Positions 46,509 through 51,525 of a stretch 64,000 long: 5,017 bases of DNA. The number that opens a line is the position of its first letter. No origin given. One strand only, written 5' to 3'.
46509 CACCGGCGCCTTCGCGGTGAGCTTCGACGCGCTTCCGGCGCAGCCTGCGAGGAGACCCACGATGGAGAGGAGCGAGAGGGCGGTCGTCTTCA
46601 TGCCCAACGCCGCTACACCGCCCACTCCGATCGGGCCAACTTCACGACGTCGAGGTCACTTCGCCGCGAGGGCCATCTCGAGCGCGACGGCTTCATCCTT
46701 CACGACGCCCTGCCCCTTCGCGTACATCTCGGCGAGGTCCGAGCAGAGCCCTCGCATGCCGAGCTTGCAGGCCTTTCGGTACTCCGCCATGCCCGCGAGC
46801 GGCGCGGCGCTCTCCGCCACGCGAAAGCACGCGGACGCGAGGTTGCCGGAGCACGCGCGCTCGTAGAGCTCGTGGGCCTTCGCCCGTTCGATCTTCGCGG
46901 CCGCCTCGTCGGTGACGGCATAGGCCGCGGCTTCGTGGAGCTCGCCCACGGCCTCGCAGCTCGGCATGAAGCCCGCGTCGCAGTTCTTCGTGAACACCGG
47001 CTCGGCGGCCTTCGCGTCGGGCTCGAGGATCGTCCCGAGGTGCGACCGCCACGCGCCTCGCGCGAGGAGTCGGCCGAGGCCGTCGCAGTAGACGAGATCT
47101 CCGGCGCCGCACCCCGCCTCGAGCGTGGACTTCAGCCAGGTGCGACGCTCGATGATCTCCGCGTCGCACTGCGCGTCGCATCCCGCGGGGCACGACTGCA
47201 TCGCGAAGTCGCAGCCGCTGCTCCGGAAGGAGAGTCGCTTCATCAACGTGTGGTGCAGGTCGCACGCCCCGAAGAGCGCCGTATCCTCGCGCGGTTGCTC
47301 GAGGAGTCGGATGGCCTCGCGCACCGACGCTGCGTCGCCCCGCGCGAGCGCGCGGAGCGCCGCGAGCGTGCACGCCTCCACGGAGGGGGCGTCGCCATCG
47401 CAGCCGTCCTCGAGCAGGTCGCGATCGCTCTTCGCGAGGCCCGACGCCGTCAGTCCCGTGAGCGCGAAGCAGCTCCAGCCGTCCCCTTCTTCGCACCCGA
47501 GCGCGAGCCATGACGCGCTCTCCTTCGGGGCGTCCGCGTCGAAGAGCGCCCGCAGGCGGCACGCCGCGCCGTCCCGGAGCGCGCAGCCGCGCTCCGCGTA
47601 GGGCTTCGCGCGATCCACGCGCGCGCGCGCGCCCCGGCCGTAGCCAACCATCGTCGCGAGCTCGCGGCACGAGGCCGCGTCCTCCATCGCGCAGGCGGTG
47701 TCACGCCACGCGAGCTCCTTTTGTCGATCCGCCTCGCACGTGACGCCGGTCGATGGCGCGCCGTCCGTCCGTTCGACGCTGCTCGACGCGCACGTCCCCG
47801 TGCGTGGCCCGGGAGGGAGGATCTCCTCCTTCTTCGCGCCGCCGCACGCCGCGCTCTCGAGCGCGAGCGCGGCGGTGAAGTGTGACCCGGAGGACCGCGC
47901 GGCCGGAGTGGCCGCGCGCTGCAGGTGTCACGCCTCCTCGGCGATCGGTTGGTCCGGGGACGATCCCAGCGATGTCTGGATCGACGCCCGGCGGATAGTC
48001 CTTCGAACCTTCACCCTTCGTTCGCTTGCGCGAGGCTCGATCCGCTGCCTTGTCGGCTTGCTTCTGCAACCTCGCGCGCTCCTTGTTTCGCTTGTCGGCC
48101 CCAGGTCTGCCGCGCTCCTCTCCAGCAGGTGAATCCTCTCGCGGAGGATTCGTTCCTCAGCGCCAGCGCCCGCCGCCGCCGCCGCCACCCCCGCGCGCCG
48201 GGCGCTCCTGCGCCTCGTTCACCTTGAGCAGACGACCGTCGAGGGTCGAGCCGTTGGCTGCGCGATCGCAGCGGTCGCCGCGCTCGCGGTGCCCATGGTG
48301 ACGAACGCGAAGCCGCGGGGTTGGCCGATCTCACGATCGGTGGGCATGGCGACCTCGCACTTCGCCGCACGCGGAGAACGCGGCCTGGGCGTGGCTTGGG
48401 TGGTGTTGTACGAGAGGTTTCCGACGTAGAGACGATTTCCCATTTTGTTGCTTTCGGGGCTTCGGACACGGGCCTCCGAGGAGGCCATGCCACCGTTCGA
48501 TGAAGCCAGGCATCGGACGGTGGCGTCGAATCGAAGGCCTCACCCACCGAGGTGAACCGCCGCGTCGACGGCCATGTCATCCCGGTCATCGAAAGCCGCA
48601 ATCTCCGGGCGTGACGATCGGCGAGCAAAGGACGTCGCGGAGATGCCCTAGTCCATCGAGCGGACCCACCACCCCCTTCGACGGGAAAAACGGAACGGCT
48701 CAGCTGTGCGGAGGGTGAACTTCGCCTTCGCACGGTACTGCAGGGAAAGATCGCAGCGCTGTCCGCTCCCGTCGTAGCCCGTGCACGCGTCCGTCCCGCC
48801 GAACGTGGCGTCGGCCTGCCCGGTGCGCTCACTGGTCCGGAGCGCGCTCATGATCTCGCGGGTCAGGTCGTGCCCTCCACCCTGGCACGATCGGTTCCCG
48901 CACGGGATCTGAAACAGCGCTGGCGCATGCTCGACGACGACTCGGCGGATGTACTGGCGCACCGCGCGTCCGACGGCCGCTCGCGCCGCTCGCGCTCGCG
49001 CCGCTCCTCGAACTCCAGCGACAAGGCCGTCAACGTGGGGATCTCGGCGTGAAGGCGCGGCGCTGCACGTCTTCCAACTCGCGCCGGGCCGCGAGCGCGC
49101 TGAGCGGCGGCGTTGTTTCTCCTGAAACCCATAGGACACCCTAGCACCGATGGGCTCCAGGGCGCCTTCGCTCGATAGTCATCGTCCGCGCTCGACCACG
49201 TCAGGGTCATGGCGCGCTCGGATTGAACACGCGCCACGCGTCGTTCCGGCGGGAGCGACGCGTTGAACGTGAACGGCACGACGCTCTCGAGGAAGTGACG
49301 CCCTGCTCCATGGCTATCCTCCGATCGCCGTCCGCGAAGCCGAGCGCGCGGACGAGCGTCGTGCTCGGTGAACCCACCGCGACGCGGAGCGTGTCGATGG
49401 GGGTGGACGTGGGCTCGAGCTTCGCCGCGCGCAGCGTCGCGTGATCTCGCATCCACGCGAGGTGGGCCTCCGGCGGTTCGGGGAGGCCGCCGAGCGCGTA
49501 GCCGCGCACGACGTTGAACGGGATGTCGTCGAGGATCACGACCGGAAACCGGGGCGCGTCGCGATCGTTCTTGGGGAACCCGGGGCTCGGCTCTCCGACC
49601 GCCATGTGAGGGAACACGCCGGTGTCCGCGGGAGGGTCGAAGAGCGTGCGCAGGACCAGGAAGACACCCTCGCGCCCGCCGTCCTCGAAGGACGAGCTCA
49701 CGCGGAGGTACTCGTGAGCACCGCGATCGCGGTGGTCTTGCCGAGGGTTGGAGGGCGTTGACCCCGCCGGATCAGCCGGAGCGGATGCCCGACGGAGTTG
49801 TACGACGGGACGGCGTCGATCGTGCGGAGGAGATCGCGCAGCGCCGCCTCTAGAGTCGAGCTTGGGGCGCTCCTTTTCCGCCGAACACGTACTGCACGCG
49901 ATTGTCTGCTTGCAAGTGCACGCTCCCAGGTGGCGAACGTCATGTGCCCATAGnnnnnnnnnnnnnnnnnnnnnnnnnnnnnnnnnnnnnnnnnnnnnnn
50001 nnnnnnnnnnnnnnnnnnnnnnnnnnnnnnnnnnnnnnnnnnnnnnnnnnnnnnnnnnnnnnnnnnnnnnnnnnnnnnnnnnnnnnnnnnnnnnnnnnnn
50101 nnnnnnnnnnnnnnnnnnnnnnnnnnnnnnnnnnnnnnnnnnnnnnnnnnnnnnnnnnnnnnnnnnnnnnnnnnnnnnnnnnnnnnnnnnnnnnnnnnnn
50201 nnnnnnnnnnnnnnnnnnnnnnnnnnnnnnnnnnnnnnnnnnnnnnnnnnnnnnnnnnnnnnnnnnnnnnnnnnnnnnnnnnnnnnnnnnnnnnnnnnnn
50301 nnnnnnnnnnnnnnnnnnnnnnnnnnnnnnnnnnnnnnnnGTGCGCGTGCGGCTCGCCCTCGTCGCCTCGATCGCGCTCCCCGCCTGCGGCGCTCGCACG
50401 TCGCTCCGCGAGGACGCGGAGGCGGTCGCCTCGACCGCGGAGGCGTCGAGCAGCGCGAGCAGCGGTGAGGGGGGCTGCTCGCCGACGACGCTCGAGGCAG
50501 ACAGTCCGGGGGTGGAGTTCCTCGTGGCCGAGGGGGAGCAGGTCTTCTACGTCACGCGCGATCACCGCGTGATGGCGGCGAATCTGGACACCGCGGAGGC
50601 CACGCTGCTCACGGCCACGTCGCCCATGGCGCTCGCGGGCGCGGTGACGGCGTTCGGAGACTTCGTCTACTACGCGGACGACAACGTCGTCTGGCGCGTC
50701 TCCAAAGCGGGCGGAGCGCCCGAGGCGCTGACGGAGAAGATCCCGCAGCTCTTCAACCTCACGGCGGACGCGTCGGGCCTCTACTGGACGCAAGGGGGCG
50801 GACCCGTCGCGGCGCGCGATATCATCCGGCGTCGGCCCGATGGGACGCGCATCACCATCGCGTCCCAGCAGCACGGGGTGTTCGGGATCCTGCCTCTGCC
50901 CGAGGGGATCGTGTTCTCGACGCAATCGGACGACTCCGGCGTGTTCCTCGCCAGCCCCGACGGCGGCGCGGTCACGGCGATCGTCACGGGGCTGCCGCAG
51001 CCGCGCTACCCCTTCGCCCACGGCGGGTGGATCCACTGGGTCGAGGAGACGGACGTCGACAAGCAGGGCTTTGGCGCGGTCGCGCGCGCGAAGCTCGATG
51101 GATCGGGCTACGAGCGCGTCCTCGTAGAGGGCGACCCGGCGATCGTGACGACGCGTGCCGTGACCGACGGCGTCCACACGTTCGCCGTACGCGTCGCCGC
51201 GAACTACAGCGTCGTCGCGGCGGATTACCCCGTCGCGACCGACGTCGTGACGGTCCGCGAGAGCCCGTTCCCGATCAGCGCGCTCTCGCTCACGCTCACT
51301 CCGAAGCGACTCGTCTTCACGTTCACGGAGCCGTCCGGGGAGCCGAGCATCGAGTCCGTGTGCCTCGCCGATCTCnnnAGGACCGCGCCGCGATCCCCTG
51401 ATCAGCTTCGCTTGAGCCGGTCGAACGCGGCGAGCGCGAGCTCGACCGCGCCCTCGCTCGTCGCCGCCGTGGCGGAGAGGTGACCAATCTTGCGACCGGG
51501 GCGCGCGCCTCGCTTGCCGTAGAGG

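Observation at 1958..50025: Frame disruptions are frequent but clustered in a few genes and sit at homopolymers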

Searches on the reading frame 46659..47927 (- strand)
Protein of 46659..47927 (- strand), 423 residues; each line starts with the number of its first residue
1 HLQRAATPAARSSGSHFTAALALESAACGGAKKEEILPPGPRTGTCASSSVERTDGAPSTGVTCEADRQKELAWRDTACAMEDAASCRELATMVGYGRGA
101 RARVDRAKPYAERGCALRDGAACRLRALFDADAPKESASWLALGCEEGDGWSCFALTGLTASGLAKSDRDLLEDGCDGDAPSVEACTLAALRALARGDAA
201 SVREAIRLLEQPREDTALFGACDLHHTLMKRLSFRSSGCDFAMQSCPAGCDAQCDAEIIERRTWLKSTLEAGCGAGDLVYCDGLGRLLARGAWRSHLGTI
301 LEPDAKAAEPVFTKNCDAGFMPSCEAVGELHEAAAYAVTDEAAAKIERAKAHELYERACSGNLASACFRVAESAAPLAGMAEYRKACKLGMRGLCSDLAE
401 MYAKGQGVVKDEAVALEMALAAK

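Call 10: search_protein_families(library=pfam, proteins=[window:46659-47927:-], max_evalue=0.001)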
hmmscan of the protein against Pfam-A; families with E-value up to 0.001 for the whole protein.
window:46659-47927:- (423 aa): 0 families

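Call 86: find_encoding_contigs(protein=window:46659-47687:-, flank=10000, max_places=5)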
Protein window:46659-47687:- (343 aa): no gene with exactly this product is on record in the collection.

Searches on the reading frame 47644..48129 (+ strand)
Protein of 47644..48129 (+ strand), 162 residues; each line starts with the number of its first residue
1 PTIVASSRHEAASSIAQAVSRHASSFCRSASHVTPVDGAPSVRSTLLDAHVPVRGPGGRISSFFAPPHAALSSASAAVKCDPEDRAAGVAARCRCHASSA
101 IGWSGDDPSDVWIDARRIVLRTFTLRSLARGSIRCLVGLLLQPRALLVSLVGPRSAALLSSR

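Call 10: search_protein_families(library=pfam, proteins=[window:47644-48129:+], max_evalue=0.001)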
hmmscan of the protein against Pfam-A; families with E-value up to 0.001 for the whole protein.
window:47644-48129:+ (162 aa): 0 families

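Call 68: search_protein_families(library=pfam, proteins=[window:47644-48129:+], max_evalue=0.1)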
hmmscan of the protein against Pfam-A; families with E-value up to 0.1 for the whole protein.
window:47644-48129:+ (162 aa): 0 families

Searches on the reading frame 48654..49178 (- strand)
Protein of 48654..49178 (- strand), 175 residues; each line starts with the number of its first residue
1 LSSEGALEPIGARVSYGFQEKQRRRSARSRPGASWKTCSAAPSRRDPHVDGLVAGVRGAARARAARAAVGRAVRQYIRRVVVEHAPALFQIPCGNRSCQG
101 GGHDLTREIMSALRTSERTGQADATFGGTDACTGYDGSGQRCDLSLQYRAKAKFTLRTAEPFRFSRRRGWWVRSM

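Call 68: search_protein_families(library=pfam, proteins=[window:48654-49178:-], max_evalue=0.1)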
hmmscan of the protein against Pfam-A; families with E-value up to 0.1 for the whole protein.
window:48654-49178:- (175 aa): 1 family
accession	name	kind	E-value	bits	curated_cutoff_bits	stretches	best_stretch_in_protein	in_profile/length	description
PF04390.17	LptE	-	0.027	15.6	23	0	91-161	6-78/118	Lipopolysaccharide-assembly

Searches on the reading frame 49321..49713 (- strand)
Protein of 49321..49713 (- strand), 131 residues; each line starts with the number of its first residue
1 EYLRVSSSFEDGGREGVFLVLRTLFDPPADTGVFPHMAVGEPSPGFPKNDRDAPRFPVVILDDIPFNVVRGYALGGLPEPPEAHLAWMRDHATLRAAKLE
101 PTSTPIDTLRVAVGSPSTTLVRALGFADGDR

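Call 64: search_protein_representatives(protein=window:49321-49713:-)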
Query: 131 residues. Proteins with E-value up to 0.001 (for the whole library): 669; up to 1e-10: 270; up to 1e-30: 6. The best 150 are listed.
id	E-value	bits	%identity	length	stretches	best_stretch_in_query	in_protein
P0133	1.3e-45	170.9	66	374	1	1-131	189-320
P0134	2.4e-43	163.6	68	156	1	1-110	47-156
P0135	8.1e-37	142.5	56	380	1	1-127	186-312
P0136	1.4e-34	135.2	74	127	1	1-89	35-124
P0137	1.9e-34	134.8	52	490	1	1-127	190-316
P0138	1.1e-32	129.1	57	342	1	1-121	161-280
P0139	6.8e-30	120.0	54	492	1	1-117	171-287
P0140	2.3e-29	118.3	50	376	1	1-119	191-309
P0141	2.3e-28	115.1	58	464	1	1-109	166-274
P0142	5.1e-28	114.0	50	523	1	1-121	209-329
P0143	6.1e-28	113.7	50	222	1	1-114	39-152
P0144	8.6e-28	113.2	48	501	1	1-128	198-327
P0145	1.3e-27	112.7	50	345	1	1-114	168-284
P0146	7.6e-27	110.2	53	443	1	1-111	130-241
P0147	9.8e-27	109.8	50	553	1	1-114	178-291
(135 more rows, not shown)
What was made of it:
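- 49160..50249 (-): Lipoprotein gene (P0133-like family) with about 12 frame changes, near 50093, 50053, 50012, 49959, 49928, 49869, 49766, 49743, 49714, 49298, 49243 and 49223. The 131-aa fragment finds 669 cluster representatives, the best being P0133 at 66% identity (call 64).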

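Call 68: search_protein_families(library=pfam, proteins=[P0133], max_evalue=0.1)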
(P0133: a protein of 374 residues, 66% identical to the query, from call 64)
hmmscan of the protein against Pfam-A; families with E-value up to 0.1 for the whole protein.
P0133 (374 aa): 0 families

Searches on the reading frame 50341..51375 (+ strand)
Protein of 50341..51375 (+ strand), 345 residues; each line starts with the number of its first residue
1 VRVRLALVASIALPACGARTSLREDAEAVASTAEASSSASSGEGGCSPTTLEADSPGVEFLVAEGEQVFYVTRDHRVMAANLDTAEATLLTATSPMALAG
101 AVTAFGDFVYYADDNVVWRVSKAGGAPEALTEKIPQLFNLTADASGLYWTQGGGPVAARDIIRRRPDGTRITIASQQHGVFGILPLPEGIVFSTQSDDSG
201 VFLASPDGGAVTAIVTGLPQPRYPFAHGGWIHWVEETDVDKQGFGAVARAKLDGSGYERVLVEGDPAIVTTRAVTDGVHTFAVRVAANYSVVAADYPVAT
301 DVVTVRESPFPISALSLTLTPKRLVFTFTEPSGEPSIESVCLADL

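Call 81: find_encoding_contigs(protein=window:50341-51375:+, flank=10000, max_places=5)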
Protein window:50341-51375:+ (345 aa): no gene with exactly this product is on record in the collection.

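Call 82: find_encoding_contigs(protein=window:50347-51375:+, flank=10000, max_places=5)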
Protein window:50347-51375:+ (343 aa): no gene with exactly this product is on record in the collection.
